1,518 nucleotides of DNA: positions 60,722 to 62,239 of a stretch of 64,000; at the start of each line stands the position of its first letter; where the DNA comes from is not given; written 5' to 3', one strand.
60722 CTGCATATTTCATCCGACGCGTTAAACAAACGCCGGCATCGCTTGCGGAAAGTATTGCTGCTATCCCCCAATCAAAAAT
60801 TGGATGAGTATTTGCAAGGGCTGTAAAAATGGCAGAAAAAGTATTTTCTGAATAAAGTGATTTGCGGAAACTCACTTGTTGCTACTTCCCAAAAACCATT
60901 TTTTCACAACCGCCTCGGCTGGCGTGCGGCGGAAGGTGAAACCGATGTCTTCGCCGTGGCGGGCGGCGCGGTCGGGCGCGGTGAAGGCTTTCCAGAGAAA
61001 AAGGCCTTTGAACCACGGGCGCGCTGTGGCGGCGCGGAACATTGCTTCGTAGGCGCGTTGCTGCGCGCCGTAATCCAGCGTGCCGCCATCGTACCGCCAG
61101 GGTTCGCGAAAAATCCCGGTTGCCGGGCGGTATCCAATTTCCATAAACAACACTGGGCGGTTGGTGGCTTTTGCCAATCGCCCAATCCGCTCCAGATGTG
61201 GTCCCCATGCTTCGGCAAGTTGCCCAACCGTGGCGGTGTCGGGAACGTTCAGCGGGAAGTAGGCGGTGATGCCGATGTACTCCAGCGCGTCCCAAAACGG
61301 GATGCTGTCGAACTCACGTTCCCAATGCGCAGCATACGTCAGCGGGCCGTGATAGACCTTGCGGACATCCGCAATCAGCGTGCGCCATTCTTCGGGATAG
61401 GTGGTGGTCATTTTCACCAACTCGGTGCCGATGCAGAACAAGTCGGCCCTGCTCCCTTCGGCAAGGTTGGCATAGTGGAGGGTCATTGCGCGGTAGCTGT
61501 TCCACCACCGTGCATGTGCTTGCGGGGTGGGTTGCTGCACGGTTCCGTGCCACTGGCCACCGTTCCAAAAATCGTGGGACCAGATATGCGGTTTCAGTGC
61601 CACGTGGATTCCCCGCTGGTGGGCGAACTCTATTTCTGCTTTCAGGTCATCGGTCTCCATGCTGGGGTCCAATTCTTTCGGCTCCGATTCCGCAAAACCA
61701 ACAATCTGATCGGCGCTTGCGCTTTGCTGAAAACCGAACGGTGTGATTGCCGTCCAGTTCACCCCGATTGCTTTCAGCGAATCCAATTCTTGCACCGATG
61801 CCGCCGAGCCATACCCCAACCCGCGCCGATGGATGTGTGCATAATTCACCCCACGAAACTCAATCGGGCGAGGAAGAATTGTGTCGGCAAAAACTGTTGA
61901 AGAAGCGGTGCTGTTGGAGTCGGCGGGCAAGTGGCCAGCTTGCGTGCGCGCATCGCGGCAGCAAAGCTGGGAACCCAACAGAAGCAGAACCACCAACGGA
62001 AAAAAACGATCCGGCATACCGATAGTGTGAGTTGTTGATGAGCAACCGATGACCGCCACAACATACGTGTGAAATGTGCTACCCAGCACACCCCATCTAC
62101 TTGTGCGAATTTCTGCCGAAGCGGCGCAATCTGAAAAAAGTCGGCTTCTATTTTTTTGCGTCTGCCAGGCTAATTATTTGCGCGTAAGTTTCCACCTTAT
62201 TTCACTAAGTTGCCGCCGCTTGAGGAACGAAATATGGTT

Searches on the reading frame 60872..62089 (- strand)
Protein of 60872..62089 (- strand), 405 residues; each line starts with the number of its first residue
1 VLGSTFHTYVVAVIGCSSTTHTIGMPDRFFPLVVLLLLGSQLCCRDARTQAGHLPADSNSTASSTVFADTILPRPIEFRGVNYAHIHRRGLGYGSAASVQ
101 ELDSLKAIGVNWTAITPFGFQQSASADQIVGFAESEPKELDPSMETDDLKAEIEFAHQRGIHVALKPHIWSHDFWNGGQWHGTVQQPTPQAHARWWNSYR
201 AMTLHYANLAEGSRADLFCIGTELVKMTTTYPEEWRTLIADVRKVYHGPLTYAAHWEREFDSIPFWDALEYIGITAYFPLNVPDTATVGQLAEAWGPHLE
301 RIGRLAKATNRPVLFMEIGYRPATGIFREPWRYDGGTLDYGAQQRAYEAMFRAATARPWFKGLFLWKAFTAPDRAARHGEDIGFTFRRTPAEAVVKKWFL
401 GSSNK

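Call 5: search_protein_families(library=pfam, proteins=[window:60872-62089:-], max_evalue=0.01)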
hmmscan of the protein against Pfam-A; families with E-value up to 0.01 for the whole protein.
window:60872-62089:- (405 aa): 2 families
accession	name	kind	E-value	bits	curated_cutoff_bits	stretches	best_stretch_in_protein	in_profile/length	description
PF22612.2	GH113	-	6e-55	187.1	27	1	83-370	3-270/289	Glycoside Hydrolase Family 113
PF13547.12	GTA_TIM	-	2.5e-06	27.5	27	1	198-258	2-73/299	GTA TIM-barrel-like domain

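Call 6: search_protein_families(library=ncbifam, proteins=[window:60872-62089:-], max_evalue=0.01)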
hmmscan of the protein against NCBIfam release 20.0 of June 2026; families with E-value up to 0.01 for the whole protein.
window:60872-62089:- (405 aa): 1 family
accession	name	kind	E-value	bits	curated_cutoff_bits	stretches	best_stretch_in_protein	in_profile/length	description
NF048004.1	GTA_megatron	equivalog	3.9e-06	24.9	800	1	196-257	435-507/1299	baseplate multidomain protein megatron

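Call 7: find_encoding_contigs(protein=window:60872-62089:-, flank=10000, max_places=6)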
Protein window:60872-62089:- (405 aa): 3 contigs read that carry it; 3 places shown.
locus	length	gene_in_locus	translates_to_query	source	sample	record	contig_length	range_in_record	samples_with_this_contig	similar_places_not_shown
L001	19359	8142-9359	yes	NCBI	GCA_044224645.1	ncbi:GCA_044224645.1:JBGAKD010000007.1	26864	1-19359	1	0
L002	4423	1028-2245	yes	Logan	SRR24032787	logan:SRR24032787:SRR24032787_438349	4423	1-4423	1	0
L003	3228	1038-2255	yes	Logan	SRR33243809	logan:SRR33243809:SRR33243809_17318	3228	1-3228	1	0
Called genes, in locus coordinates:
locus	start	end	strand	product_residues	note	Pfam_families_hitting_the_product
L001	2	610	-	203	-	?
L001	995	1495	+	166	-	-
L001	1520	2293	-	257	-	PF14023:Bestrophin-like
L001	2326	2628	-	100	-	-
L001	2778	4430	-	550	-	PF00070:Pyr_redox (faint), PF00890:FAD_binding_2 (weak), PF01266:DAO, PF01494:FAD_binding_3 (faint), PF01593:Amino_oxidase, PF01946:Thi4 (faint), PF07992:Pyr_redox_2 (weak), PF13450:NAD_binding_8, +3 more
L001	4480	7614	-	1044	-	PF00211:Guanylate_cyc, PF13191:AAA_16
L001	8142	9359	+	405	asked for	PF22612:GH113, PF13547:GTA_TIM (weak)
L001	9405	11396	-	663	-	PF00515:TPR_1 (faint), PF07719:TPR_2 (faint), PF13176:TPR_7 (faint), PF13181:TPR_8 (faint), PF13374:TPR_10 (faint), PF13428:TPR_14 (faint), PF17874:TPR_MalT, PF13424:TPR_12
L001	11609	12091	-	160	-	-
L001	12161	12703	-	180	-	PF00398:RrnaAD (weak), PF08123:DOT1 (faint), PF02353:CMAS, PF08241:Methyltransf_11 (weak), PF13649:Methyltransf_25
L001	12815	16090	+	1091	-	PF13191:AAA_16, PF13401:AAA_22 (weak)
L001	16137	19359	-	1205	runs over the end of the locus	PF01963:TraB_PrgY_gumN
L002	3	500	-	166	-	?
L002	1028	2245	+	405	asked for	PF22612:GH113, PF13547:GTA_TIM (weak)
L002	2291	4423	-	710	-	?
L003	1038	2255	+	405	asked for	PF22612:GH113, PF13547:GTA_TIM (weak)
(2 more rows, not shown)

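Call 29: search_solved_structures(query=L001:4480-7818:-, max_evalue=0.00001, show_alignments=3)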
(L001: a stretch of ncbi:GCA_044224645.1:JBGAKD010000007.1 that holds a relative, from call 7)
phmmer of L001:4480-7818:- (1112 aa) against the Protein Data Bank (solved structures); distinct sequences matched with E-value up to 0.00001: 32.
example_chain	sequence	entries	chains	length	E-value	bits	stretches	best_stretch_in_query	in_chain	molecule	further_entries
3r5g_A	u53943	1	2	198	1.5e-26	95.7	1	65-252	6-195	CyaB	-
2w01_A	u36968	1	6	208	6.8e-21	77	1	65-245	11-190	ADENYLATE CYCLASE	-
6fht_A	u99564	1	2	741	1.3e-20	76.1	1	51-245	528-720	Bacteriophytochrome,Adenylate cyclase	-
1wc0_A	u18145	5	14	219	9.1e-18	66.6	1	61-242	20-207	ADENYLATE CYCLASE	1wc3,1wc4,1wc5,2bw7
1wc1_A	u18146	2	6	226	3.9e-17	64.6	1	63-242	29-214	ADENYLATE CYCLASE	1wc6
5mbg_A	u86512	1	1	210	2e-12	48.9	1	61-246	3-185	Beta subunit of photoactivated adenylyl cyclase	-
5mbj_A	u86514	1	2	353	9e-12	46.8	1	53-246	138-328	Beta subunit of photoactivated adenylyl cyclase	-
5m27_A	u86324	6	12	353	9.1e-12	46.8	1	54-246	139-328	Beta subunit of photoactivated adenylyl cyclase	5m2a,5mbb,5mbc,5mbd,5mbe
5mbk_A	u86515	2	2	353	9.1e-12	46.8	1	54-246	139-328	Beta subunit of photoactivated adenylyl cyclase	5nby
5mbh_A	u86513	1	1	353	3.2e-11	44.9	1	63-246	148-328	Beta subunit of photoactivated adenylyl cyclase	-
5oyh_A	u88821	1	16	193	8.2e-11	43.6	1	65-240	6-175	Nucleotide cyclase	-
6sir_A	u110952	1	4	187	2.2e-10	42.2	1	65-240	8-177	Nucleotide cyclase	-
5x4u_A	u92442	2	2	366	2.5e-09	38.7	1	52-213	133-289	Photoactivated adenylyl cyclase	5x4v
5x4t_A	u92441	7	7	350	2.6e-09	38.6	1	52-212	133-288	Photoactivated adenylyl cyclase | Family 3 adenylate cyclase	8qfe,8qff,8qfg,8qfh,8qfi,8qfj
9f1z_A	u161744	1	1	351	2.6e-09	38.6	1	52-212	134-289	Family 3 adenylate cyclase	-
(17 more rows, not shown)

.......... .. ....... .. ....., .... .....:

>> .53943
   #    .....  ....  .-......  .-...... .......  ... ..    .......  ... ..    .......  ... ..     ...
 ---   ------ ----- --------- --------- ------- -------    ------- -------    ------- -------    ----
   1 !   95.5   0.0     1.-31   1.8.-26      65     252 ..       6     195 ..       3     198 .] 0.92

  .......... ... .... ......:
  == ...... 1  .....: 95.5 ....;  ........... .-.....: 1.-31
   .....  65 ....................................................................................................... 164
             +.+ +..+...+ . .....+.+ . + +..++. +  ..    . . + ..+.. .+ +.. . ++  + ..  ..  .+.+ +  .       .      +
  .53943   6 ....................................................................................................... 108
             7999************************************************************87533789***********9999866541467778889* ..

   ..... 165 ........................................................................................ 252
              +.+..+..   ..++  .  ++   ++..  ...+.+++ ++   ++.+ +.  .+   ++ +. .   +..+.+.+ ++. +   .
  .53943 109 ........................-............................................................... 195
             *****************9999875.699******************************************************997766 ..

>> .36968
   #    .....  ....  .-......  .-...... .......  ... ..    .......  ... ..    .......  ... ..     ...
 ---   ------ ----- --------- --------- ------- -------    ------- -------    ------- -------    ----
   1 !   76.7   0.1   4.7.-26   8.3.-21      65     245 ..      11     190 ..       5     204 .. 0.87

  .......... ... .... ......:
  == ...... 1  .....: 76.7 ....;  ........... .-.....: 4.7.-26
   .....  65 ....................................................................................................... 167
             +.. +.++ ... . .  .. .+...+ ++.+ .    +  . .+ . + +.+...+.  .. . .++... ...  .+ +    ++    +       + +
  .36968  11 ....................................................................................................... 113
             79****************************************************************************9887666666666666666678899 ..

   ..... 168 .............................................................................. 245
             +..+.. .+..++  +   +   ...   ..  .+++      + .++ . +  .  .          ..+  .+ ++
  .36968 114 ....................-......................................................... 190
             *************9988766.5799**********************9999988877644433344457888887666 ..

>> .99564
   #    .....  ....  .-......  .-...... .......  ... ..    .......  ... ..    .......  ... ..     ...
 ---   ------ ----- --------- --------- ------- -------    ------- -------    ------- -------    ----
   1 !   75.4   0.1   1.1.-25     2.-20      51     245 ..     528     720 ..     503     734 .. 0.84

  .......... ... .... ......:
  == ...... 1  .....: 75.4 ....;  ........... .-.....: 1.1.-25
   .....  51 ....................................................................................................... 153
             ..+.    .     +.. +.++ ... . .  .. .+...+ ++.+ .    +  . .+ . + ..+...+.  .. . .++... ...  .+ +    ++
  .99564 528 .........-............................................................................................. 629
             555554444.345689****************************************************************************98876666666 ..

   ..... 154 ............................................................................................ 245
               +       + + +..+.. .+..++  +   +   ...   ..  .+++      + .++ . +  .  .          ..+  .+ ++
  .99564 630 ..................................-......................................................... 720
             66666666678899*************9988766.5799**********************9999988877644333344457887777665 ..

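Call 37: find_homologous_proteins(query=L001:4480-7818:-, max_evalue=1e-20)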
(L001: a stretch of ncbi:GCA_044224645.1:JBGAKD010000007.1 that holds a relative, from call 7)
Query L001:4480-7818:- (1112 aa): 7980 proteins with E <= 1e-20 among 8000 candidates; the best 120 are listed.
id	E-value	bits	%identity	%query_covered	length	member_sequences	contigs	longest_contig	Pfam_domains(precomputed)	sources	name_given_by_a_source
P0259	0.0e+0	2519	100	100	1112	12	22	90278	PF13240.12,PF12773.14,PF13401.13,PF00211.26,PF13191.13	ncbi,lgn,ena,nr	ncbi:MAG: AAA family ATPase [Chlorobi bacterium]|nr:AAA family ATPase [Chlorobiota bacterium]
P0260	0.0e+0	2060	81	100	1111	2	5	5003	PF13240.12,PF12773.14,PF13424.13,PF00211.26,PF13191.13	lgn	-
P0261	0.0e+0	2017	79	100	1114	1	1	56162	PF13240.12,PF12773.14,PF00211.26,PF13191.13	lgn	-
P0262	0.0e+0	1992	78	100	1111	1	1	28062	PF13240.12,PF12773.14,PF00211.26,PF13191.13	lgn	-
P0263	0.0e+0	1895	75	100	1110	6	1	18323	PF13240.12,PF12773.14,PF00211.26,PF13191.13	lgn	-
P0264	1.2e-265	902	41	99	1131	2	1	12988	PF07721.21,PF13240.12,PF17874.8,PF12773.14,PF24463.2,PF13424.13,PF00211.26,PF13248.12,PF13191.13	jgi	-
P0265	9.7e-263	893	42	99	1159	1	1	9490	PF13240.12,PF12773.14,PF24463.2,PF13424.13,PF13401.13,PF00211.26,PF13191.13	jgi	-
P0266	3.3e-255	868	41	99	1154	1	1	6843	PF13240.12,PF12773.14,PF13424.13,PF00211.26,PF13191.13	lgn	-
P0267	2.9e-254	865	40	99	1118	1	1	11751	PF13240.12,PF17874.8,PF12773.14,PF24463.2,PF00211.26,PF13248.12,PF13191.13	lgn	-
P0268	5.8e-254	864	41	99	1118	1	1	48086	PF13240.12,PF17874.8,PF12773.14,PF00211.26,PF13191.13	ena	-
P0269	1.6e-253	862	41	99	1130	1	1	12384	PF07721.21,PF13240.12,PF17874.8,PF12773.14,PF13424.13,PF13401.13,PF00211.26,PF07719.24,PF13191.13,PF13374.13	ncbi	-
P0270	2.6e-253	861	41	99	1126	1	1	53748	PF13240.12,PF12773.14,PF24463.2,PF13401.13,PF00211.26,PF13248.12,PF13191.13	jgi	jgi:TOMM system kinase/cyclase fusion protein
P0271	3.1e-253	861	40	99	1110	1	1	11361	PF13240.12,PF12773.14,PF13424.13,PF00211.26,PF13248.12,PF13191.13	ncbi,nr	ncbi:MAG: AAA family ATPase [Candidatus Poribacteria bacterium]|nr:AAA family ATPase [Candidatus Por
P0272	5.4e-253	860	40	99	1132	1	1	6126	PF13240.12,PF12773.14,PF24463.2,PF13424.13,PF00211.26,PF13248.12,PF13191.13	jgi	-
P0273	5.4e-253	860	42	99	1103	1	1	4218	PF13240.12,PF12773.14,PF24463.2,PF13424.13,PF13401.13,PF00211.26,PF13191.13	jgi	jgi:class 3 adenylate cyclase/predicted ATPase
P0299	5.5e-245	834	41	100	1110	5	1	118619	PF13240.12,PF17874.8,PF12773.14,PF24463.2,PF13424.13,PF00211.26,PF13191.13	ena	-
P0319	5.9e-243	827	41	99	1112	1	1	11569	PF13240.12,PF17874.8,PF12773.14,PF24463.2,PF13401.13,PF00211.26,PF13191.13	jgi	jgi:class 3 adenylate cyclase/predicted ATPase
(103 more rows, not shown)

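Call 38: find_encoding_contigs(protein=P0299, flank=8000, max_places=1)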
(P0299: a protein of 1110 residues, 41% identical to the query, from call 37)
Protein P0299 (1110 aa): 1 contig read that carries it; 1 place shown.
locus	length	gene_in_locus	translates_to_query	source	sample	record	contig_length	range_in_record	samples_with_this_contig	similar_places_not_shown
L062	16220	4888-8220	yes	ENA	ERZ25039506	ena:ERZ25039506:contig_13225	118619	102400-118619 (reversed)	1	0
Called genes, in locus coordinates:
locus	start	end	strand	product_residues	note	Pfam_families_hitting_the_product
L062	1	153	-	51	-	?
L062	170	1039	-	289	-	PF00941:FAD_binding_5, PF03450:CO_deh_flav_C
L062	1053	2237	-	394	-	PF20256:MoCoBD_2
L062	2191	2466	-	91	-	PF02738:MoCoBD_1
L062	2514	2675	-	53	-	PF02738:MoCoBD_1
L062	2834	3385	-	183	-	PF01315:Ald_Xan_dh_C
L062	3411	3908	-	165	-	PF01799:Fer2_2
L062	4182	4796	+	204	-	PF03729:DUF308 (weak)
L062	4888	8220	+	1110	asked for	PF12773:DZR, PF13240:Zn_Ribbon_1 (weak), PF24463:DUF7577 (faint), PF00211:Guanylate_cyc, PF13191:AAA_16, PF13424:TPR_12 (faint), PF17874:TPR_MalT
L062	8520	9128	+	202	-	PF01243:PNPOx_N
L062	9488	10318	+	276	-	PF00211:Guanylate_cyc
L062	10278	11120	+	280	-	PF13191:AAA_16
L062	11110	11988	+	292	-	-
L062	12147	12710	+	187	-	PF07719:TPR_2 (faint), PF13424:TPR_12 (weak)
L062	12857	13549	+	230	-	PF00881:Nitroreductase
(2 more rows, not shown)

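Call 39: find_encoding_contigs(protein=P0270, flank=8000, max_places=1)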
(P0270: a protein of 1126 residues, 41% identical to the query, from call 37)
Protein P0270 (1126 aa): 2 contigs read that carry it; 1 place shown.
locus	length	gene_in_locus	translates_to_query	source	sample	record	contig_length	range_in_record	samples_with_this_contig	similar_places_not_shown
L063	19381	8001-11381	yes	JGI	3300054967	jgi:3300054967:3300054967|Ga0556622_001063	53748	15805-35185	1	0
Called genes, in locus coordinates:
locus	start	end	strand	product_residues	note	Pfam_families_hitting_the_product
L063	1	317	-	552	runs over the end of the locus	PF03853:YjeF_N, PF01256:Carb_kinase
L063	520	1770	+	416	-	PF07690:MFS_1, PF12832:MFS_1_like, PF13347:MFS_2, PF00083:Sugar_tr, PF05977:MFS_3 (weak), PF07690:MFS_1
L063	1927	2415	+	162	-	-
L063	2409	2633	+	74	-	-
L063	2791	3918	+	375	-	PF13428:TPR_14 (faint), PF13374:TPR_10 (faint), PF00515:TPR_1 (weak), PF07719:TPR_2 (weak), PF13432:TPR_16, PF13414:TPR_11 (weak), PF14559:TPR_19 (weak), PF00515:TPR_1 (weak), +6 more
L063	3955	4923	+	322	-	PF02423:OCD_Mu_crystall, PF01488:Shikimate_DH (weak)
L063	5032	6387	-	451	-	PF02310:B12-binding, PF04055:Radical_SAM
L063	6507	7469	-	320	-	PF01208:URO-D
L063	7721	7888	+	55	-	-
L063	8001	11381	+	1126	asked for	PF12773:DZR, PF13240:Zn_Ribbon_1 (weak), PF13248:Zn_ribbon_3 (faint), PF24463:DUF7577 (weak), PF00211:Guanylate_cyc, PF13191:AAA_16, PF13401:AAA_22 (weak)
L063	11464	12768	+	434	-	PF09995:MPAB_Lcp_cat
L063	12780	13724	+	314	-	PF13489:Methyltransf_23, PF01209:Ubie_methyltran (weak), PF13847:Methyltransf_31, PF08241:Methyltransf_11, PF08242:Methyltransf_12, PF13649:Methyltransf_25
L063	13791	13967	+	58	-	-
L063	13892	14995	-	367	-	PF01408:GFO_IDH_MocA, PF03447:NAD_binding_3 (weak), PF22725:GFO_IDH_MocA_C3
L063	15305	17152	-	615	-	PF02574:S-methyl_trans, PF02219:MTHFR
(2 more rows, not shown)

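Call 40: find_encoding_contigs(protein=P0263, flank=10000, max_places=1)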
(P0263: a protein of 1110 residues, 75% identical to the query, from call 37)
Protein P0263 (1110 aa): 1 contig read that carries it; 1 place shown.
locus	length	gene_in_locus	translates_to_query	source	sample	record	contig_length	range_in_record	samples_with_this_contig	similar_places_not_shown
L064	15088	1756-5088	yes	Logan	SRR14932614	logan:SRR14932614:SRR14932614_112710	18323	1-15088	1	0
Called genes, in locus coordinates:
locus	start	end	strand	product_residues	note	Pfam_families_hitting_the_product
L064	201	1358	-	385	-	PF22612:GH113, PF13547:GTA_TIM (weak)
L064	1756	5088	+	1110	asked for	PF12773:DZR, PF13240:Zn_Ribbon_1 (faint), PF00211:Guanylate_cyc, PF13191:AAA_16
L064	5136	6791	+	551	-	PF00890:FAD_binding_2 (weak), PF01266:DAO, PF01593:Amino_oxidase, PF01946:Thi4 (weak), PF07992:Pyr_redox_2 (weak), PF12831:FAD_oxidored (faint), PF13450:NAD_binding_8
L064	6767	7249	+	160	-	-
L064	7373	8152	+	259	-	PF14023:Bestrophin-like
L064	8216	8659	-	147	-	-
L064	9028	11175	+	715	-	PF13616:Rotamase_3, PF00639:Rotamase, PF13616:Rotamase_3, PF00639:Rotamase, PF13145:Rotamase_2, PF00639:Rotamase (weak)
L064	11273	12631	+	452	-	PF09312:SurA_N (weak), PF13145:Rotamase_2 (weak), PF13616:Rotamase_3, PF00639:Rotamase, PF13145:Rotamase_2 (weak), PF13616:Rotamase_3, PF00639:Rotamase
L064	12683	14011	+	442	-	PF00675:Peptidase_M16, PF05193:Peptidase_M16_C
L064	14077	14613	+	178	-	PF07609:DUF1572, PF04978:MST (weak), PF12867:DinB_2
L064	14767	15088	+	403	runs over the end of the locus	PF00675:Peptidase_M16, PF05193:Peptidase_M16_C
